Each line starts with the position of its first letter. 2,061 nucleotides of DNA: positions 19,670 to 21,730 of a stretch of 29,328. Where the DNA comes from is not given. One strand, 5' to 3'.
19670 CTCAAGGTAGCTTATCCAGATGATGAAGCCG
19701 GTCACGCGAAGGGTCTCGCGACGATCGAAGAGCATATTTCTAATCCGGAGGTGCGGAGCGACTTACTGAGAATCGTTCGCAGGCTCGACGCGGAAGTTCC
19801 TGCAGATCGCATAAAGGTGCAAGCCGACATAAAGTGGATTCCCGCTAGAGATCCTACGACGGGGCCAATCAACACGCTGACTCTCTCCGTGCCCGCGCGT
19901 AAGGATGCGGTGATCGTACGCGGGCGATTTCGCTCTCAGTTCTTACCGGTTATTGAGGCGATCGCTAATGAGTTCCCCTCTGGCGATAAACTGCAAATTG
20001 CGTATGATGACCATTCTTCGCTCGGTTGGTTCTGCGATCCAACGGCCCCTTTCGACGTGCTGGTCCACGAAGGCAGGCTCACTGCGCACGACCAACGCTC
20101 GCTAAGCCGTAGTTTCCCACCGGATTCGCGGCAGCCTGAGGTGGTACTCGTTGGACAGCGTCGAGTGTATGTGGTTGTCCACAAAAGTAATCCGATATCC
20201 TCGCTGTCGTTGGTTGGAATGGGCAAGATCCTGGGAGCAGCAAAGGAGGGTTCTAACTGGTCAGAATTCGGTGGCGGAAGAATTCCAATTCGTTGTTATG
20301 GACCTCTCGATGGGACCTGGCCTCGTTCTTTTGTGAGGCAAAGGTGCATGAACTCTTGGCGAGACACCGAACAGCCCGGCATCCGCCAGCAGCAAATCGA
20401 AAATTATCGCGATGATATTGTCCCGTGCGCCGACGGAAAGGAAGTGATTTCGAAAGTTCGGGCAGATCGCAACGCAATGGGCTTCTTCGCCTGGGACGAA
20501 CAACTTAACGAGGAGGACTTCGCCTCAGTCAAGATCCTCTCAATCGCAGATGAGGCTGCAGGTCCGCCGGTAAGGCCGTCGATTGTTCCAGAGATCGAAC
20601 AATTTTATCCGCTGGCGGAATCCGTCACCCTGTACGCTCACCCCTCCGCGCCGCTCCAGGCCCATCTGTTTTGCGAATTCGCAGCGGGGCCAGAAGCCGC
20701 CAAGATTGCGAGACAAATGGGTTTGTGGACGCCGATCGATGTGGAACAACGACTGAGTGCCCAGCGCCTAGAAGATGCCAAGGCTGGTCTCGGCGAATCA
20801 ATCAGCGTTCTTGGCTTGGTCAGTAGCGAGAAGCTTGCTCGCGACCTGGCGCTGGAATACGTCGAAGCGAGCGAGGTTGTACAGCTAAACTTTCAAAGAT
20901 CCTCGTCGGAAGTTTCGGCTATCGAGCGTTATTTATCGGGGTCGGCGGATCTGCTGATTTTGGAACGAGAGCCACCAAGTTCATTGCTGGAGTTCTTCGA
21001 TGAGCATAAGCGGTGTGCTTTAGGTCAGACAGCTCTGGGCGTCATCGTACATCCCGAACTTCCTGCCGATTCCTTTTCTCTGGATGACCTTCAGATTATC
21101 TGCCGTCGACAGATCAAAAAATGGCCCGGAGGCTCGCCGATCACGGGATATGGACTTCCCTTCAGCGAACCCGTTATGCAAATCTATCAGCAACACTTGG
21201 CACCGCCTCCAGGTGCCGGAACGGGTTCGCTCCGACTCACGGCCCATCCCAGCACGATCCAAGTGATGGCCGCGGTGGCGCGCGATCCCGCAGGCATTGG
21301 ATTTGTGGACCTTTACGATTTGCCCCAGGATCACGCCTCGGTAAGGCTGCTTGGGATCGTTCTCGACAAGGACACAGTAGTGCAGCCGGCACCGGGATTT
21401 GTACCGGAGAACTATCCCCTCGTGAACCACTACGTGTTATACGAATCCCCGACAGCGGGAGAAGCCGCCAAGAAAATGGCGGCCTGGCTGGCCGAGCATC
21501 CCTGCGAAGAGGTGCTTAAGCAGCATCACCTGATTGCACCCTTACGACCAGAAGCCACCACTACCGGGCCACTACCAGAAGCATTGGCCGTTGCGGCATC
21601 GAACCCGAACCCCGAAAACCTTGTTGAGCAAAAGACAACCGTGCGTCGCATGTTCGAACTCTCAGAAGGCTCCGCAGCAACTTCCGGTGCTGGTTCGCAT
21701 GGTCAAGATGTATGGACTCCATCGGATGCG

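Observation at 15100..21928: Lower-GC, differently codon-biased block encoding coupled TPR + Big_2 proteins and a giant membrane-anchored double-PstS-like protein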

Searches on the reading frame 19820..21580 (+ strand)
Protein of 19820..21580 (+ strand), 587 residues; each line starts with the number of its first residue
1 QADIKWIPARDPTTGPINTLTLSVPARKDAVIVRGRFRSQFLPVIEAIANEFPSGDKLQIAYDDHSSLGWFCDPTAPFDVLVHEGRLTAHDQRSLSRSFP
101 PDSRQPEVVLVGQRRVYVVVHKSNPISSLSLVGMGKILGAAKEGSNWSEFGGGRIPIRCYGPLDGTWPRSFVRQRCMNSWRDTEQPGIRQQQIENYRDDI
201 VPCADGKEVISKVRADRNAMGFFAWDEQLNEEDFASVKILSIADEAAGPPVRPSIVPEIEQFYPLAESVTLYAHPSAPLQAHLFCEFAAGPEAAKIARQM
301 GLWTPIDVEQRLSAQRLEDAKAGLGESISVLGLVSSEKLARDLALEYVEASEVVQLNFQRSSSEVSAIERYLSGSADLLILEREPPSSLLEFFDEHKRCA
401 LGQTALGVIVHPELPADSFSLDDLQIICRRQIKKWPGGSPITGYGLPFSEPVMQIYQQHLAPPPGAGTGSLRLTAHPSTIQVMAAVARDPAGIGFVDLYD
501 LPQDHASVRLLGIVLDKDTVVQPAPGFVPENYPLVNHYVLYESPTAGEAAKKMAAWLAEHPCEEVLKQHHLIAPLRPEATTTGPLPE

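Call 41: find_related_loci(query=A4, collection=metagenome_contigs, flank=10000)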
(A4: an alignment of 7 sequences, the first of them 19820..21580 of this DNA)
Query A4 (587 aa) in metagenome_contigs; peptide patterns used: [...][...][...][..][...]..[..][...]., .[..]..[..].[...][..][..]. (x = any residue, [..] = any of these).
141 stretches matched a pattern; 4 encode a relative of the query (tblastn E <= 1e-3); 4 distinct loci.
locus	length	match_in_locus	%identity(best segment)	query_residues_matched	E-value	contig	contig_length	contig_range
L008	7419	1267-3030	40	13-579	9e-132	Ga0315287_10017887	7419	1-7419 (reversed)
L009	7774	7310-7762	41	1-152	2e-30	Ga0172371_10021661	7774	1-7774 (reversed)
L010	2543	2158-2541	42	22-149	5e-26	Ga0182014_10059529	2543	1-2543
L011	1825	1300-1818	31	20-200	7e-21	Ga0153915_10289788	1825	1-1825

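Call 45: search_protein_families(library=pfam, proteins=[L008:440-997:+, L008:991-3399:+, L008:3309-5234:+, L008:5260-6798:+, L008:6505-7110:-, L010:1174-1959:+, L010:408-1103:+, L011:315-914:+], max_evalue=0.01)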
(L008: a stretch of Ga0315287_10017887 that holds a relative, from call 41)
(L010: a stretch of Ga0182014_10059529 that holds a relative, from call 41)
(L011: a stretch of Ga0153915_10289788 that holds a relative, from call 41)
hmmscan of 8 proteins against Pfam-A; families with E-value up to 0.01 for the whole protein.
L008:440-997:+ (185 aa): 0 families

L008:991-3399:+ (802 aa): 2 families
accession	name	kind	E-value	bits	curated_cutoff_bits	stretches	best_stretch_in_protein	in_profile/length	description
PF12849.12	PBP_like_2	-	1.7e-18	67.8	27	1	421-659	24-264/267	PBP superfamily domain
PF13531.11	SBP_bac_11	-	2.2e-06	28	25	0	326-382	172-225/227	Bacterial extracellular solute-binding protein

L008:3309-5234:+ (641 aa): 0 families

L008:5260-6798:+ (512 aa): 0 families

L008:6505-7110:- (201 aa): 0 families

L010:1174-1959:+ (261 aa): 0 families

L010:408-1103:+ (231 aa): 1 family
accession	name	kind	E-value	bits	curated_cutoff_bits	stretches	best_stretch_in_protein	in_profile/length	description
PF01797.21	Y1_Tnp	-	3.2e-13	50.3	23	1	13-126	6-121/121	Transposase IS200 like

L011:315-914:+ (199 aa): 0 families

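Call 63: search_solved_structures(query=A4, max_evalue=1, show_alignments=2)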
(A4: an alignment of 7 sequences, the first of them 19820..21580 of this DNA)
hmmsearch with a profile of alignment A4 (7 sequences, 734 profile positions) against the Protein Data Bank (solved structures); distinct sequences matched with E-value up to 1: 16.
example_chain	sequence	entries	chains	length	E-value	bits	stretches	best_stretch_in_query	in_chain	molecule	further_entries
1twy_A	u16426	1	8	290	1e-17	67.1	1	353-617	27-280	ABC transporter, periplasmic substrate-binding protein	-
4jwo_A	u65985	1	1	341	2e-15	59.5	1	369-624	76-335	Phosphate binding protein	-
4q8r_A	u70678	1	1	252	5.3e-14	54.8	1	405-616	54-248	Phosphate ABC transporter, phosphate-binding protein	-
4gd5_A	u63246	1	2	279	2e-13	52.9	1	356-612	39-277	Phosphate ABC transporter, phosphate-binding protein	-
4h1x_A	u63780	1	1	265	1.9e-12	49.7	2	514-616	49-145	Phosphate-binding protein pstS 2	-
4omb_A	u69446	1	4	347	4.6e-12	48.4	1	351-631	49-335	Phosphate binding protein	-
4pqj_A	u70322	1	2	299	7.7e-12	47.7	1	351-614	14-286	Phosphate binding protein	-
4exl_A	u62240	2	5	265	1.1e-10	43.8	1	353-607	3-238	Phosphate-binding protein pstS 1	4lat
9l8j_A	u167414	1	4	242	4.9e-08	35.1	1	373-598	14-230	Sll0540 protein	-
4n13_A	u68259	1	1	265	1.6e-07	33.4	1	356-611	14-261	Phosphate ABC transporter, periplasmic phosphate-binding protein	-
4ecf_A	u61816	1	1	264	7.3e-07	31.2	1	351-605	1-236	ABC-type phosphate transport system, periplasmic component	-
4kd5_C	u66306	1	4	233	0.26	12.9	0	222-285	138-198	ABC-type transport system, molybdenum-specific extracellular solute-binding protein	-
4k0c_A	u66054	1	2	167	0.38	12.3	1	418-472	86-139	designed serine hydrolase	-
5izt_A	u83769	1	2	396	0.75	11.3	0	626-704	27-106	Outer surface protein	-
4m1v_A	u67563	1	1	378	0.76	11.3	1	449-504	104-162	Phosphate-binding protein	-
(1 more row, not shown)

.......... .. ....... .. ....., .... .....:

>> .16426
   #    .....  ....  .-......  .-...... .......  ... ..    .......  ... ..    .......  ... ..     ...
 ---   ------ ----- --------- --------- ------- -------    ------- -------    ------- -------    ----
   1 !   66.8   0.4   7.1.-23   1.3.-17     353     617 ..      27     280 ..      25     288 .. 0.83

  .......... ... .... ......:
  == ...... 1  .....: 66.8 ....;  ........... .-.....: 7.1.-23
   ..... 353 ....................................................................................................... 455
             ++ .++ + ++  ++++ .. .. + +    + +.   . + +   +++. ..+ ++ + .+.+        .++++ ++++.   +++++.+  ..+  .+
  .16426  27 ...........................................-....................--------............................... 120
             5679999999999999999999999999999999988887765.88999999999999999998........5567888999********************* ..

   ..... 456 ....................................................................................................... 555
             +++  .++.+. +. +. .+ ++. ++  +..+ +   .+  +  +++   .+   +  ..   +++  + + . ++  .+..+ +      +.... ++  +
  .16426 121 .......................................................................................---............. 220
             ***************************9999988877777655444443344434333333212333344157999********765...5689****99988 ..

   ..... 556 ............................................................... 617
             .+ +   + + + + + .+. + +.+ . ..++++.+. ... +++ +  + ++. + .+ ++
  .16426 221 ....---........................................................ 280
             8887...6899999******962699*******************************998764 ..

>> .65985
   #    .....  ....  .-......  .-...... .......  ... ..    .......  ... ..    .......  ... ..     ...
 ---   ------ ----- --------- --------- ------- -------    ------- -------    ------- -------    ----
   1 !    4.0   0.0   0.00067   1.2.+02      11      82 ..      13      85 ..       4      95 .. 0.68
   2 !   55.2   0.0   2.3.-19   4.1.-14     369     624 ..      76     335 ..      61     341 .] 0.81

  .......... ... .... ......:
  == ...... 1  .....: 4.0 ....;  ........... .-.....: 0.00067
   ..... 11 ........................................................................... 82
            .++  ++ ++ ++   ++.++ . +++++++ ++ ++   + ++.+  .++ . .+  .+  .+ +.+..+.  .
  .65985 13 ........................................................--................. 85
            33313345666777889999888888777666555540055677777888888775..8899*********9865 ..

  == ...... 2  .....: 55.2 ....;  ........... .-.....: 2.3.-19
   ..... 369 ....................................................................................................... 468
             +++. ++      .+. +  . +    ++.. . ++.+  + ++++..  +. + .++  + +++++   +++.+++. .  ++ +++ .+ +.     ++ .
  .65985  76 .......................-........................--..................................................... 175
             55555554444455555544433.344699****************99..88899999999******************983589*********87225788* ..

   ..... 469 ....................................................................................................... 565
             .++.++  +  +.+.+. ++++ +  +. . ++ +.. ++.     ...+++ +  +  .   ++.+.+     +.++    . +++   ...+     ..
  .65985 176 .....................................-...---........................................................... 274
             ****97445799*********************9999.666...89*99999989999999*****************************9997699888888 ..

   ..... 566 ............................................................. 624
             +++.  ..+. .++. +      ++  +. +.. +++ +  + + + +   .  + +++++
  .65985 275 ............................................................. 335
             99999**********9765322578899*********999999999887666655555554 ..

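Call 117: search_protein_families(library=pfam, proteins=[L008:3393-3740:+], max_evalue=1)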
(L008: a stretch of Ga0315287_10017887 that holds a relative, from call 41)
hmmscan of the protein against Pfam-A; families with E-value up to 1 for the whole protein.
L008:3393-3740:+ (116 aa): 0 families
